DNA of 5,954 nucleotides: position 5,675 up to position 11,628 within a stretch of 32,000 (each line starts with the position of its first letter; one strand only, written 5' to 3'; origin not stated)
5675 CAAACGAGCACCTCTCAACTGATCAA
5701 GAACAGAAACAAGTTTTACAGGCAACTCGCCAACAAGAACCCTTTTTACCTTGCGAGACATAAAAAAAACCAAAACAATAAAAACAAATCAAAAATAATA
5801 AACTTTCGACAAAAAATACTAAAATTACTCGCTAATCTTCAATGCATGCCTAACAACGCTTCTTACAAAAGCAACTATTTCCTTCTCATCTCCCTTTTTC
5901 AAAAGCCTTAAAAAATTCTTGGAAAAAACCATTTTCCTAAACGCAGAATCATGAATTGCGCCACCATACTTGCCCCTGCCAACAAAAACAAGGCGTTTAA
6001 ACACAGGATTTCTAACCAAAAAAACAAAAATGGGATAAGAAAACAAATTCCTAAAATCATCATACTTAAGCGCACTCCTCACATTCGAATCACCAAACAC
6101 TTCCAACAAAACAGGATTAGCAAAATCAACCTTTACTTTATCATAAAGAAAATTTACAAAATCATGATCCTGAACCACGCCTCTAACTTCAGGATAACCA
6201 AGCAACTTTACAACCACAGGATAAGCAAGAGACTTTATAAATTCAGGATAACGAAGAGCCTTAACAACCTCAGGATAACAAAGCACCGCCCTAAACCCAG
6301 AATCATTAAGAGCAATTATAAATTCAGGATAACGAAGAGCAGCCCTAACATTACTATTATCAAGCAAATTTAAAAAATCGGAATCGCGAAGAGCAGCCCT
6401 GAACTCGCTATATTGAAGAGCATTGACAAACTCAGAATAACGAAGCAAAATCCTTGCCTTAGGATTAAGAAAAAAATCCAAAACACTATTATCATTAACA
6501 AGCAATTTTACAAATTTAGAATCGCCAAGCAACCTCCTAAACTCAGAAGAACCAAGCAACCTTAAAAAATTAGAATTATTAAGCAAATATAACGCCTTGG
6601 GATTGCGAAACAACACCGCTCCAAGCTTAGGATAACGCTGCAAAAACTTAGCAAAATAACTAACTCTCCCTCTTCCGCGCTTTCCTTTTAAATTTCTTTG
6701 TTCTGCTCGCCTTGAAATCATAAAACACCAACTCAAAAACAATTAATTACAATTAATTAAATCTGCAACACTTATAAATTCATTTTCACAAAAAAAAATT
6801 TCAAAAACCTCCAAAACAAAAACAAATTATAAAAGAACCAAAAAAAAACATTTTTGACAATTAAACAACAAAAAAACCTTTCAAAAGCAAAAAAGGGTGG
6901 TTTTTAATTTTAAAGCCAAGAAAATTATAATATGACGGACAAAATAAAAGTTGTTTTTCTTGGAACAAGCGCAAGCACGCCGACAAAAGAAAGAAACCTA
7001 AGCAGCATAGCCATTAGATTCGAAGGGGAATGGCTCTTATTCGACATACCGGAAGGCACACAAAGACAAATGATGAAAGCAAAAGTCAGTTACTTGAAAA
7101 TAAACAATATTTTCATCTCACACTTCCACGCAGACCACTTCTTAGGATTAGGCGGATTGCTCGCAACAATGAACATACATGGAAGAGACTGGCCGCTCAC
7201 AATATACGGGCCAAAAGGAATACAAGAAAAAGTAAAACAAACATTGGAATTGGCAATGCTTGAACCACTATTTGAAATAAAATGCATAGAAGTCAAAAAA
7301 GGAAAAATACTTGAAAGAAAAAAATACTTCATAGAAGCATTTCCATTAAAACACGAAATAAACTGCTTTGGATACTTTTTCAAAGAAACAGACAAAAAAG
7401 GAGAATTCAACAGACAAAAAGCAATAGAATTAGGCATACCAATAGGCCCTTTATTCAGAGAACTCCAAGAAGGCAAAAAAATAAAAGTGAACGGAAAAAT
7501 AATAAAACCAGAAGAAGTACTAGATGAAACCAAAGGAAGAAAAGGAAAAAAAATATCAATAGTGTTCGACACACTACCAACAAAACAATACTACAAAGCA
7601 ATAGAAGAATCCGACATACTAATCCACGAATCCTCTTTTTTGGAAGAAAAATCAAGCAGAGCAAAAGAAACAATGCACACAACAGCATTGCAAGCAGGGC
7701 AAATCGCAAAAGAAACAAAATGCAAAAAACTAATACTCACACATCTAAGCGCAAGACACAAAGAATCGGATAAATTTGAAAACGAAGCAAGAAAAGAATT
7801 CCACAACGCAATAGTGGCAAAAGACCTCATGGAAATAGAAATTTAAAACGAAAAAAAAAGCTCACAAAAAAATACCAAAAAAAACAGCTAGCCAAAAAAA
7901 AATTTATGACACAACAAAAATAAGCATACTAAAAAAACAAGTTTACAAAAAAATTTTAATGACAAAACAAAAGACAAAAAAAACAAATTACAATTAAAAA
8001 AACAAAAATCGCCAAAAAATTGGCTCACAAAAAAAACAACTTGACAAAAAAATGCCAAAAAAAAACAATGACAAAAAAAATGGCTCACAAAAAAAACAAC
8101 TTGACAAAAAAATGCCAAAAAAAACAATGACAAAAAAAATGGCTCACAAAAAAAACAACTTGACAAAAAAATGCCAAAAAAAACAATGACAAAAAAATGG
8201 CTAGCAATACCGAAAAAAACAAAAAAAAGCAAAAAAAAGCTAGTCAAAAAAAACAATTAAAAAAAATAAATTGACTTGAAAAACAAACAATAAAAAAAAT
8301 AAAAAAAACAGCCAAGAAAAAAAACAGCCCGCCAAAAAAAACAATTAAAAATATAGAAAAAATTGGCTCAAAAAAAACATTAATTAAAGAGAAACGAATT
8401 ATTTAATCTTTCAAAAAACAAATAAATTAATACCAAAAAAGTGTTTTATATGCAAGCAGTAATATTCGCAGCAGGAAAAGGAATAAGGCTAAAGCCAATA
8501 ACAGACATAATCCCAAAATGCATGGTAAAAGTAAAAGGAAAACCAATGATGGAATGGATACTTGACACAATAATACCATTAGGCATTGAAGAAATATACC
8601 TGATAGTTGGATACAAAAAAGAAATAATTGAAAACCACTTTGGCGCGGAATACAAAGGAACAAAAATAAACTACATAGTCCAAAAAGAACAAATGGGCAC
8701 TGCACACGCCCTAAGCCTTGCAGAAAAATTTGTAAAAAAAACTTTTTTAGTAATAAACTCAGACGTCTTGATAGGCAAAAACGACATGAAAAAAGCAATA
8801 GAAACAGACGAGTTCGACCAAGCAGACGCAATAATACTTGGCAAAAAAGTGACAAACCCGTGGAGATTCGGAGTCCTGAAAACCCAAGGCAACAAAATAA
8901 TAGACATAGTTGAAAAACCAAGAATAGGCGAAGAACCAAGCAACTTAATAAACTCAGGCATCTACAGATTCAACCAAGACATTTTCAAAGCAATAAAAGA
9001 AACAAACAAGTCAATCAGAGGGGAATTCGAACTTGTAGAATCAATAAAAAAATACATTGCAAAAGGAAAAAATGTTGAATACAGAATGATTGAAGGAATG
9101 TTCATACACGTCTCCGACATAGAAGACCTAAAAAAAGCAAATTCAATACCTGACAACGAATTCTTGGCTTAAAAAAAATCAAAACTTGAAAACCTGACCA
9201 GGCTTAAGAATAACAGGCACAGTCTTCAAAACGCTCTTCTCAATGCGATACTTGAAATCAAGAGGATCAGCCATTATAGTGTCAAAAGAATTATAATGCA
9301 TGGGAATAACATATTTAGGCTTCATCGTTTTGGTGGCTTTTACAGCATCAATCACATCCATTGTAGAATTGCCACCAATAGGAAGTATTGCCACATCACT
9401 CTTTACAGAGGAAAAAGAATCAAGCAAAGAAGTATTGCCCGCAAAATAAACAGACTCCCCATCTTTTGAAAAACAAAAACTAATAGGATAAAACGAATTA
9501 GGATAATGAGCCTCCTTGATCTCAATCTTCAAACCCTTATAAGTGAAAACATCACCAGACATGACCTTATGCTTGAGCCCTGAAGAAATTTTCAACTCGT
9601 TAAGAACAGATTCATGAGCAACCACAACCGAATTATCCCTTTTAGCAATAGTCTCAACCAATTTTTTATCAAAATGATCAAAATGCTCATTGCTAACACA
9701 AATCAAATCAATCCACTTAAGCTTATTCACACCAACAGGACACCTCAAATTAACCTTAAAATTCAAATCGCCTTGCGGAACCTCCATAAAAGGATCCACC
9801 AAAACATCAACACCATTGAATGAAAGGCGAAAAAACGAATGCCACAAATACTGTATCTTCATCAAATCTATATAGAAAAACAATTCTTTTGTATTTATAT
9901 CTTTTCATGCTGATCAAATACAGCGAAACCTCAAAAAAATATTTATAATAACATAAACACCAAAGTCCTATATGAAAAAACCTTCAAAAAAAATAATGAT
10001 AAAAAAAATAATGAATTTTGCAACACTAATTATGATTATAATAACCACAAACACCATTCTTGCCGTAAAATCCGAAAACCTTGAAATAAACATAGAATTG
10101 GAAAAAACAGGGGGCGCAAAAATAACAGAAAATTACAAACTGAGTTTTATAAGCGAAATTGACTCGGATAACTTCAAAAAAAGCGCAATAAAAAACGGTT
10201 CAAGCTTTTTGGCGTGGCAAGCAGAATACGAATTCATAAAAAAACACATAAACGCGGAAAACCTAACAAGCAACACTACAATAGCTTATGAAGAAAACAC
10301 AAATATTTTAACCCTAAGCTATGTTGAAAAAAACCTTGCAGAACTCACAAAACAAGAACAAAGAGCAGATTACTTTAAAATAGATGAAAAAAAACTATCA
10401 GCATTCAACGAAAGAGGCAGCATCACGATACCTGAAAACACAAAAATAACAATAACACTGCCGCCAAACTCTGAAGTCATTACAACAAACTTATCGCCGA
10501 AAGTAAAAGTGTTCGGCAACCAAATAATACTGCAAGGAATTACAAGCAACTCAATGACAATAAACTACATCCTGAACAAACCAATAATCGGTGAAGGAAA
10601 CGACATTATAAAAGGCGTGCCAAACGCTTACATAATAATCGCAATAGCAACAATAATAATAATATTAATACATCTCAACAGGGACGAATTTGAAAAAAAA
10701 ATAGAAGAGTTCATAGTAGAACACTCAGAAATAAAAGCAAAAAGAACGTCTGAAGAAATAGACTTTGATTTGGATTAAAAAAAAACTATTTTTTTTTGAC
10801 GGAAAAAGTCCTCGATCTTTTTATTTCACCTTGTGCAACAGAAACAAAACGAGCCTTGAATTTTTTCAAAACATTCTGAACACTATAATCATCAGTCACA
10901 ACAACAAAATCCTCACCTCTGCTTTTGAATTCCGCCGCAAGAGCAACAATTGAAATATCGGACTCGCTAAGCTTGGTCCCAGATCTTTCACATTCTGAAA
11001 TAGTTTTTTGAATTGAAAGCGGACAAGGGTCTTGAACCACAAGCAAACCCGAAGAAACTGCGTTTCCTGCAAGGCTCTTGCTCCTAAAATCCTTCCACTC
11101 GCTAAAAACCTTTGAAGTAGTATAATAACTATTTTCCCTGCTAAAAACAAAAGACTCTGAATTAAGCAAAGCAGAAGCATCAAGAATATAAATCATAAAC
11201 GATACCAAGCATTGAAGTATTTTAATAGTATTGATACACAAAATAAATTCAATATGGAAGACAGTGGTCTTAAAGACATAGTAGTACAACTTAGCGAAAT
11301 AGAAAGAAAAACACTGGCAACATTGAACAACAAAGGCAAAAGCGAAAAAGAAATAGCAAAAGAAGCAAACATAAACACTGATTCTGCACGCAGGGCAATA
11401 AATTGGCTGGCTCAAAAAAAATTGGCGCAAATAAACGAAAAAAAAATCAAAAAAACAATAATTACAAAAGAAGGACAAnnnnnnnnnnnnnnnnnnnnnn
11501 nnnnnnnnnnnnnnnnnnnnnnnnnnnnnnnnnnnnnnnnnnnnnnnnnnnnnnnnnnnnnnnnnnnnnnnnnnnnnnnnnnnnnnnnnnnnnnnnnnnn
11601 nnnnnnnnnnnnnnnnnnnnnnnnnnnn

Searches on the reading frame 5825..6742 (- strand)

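Call 13: search_protein_families(library=pfam, proteins=[window:5825-6742:-], max_evalue=0.01)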
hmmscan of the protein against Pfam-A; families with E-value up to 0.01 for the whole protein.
window:5825-6742:- (305 aa): 1 family
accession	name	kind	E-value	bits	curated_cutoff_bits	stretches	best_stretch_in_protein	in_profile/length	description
PF05669.17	Med31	-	0.00028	21.3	25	0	67-147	9-85/95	SOH1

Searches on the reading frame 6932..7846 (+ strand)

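Call 13: search_protein_families(library=pfam, proteins=[window:6932-7846:+], max_evalue=0.01)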
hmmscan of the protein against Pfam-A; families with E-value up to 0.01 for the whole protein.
window:6932-7846:+ (304 aa): 3 families
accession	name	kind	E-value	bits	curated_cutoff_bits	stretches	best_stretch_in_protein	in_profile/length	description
PF12706.13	Lactamase_B_2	-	9.4e-12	45.4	27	1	36-144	4-115/200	Beta-lactamase superfamily domain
PF13691.12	Lactamase_B_4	-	7.5e-09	35.6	27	1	15-66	4-56/63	tRNase Z endonuclease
PF00753.33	Lactamase_B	-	1.2e-05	25.8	22.7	1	24-79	7-66/196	Metallo-beta-lactamase superfamily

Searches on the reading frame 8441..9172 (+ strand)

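Call 13: search_protein_families(library=pfam, proteins=[window:8441-9172:+], max_evalue=0.01)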
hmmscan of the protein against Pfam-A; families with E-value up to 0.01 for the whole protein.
window:8441-9172:+ (243 aa): 2 families
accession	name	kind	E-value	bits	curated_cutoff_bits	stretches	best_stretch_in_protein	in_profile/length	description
PF00483.29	NTP_transferase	-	2.7e-39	135.7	21.2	1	6-219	2-223/245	Nucleotidyl transferase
PF12804.13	NTP_transf_3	-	5.1e-08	33.7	27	1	6-131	1-119/160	MobA-like NTP transferase domain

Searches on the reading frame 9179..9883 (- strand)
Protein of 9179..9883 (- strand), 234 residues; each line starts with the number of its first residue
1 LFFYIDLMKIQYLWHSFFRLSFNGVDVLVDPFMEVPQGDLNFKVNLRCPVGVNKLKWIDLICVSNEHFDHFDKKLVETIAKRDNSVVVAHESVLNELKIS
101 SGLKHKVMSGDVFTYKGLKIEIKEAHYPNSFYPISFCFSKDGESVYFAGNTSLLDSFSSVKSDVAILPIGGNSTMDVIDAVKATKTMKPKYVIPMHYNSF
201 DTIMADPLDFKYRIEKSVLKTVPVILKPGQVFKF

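Call 13: search_protein_families(library=pfam, proteins=[window:9179-9883:-], max_evalue=0.01)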
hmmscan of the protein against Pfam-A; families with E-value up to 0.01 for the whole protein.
window:9179-9883:- (234 aa): 2 families
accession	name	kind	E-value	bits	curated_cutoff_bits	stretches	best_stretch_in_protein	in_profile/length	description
PF13483.12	Lactamase_B_3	-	1.4e-19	71.1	24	1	9-196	1-160/160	Beta-lactamase superfamily domain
PF12706.13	Lactamase_B_2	-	7.6e-14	52.2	27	1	27-197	3-200/200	Beta-lactamase superfamily domain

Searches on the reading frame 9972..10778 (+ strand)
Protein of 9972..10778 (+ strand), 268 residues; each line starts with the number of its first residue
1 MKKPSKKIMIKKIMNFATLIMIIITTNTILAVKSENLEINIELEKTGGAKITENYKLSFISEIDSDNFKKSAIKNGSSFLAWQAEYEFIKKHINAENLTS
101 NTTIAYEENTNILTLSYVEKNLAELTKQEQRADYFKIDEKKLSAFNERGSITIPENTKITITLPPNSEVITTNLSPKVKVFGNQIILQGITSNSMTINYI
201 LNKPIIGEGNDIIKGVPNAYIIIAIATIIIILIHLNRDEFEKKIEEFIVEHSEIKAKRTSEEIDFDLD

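Call 13: search_protein_families(library=pfam, proteins=[window:9972-10778:+], max_evalue=0.01)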
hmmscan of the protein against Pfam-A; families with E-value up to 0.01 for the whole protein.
window:9972-10778:+ (268 aa): 1 family
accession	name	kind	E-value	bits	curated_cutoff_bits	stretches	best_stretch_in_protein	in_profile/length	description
PF20456.3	DUF6709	-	0.0006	19.3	27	1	193-256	167-230/339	Family of unknown function (DUF6709)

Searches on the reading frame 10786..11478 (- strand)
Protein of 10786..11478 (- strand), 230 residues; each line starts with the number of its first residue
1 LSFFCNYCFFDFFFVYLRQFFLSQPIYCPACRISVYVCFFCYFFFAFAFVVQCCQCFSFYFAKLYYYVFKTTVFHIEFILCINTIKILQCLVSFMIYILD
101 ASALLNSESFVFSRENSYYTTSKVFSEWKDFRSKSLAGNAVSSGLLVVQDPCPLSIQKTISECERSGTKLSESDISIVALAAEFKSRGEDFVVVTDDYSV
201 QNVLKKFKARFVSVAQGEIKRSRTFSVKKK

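Call 13: search_protein_families(library=pfam, proteins=[window:10786-11478:-], max_evalue=0.01)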
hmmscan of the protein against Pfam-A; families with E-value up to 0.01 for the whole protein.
window:10786-11478:- (230 aa): 1 family
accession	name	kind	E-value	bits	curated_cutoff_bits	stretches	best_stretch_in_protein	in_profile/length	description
PF17146.10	PIN_6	-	7.9e-09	36.3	27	1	98-183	2-86/87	PIN domain of ribonuclease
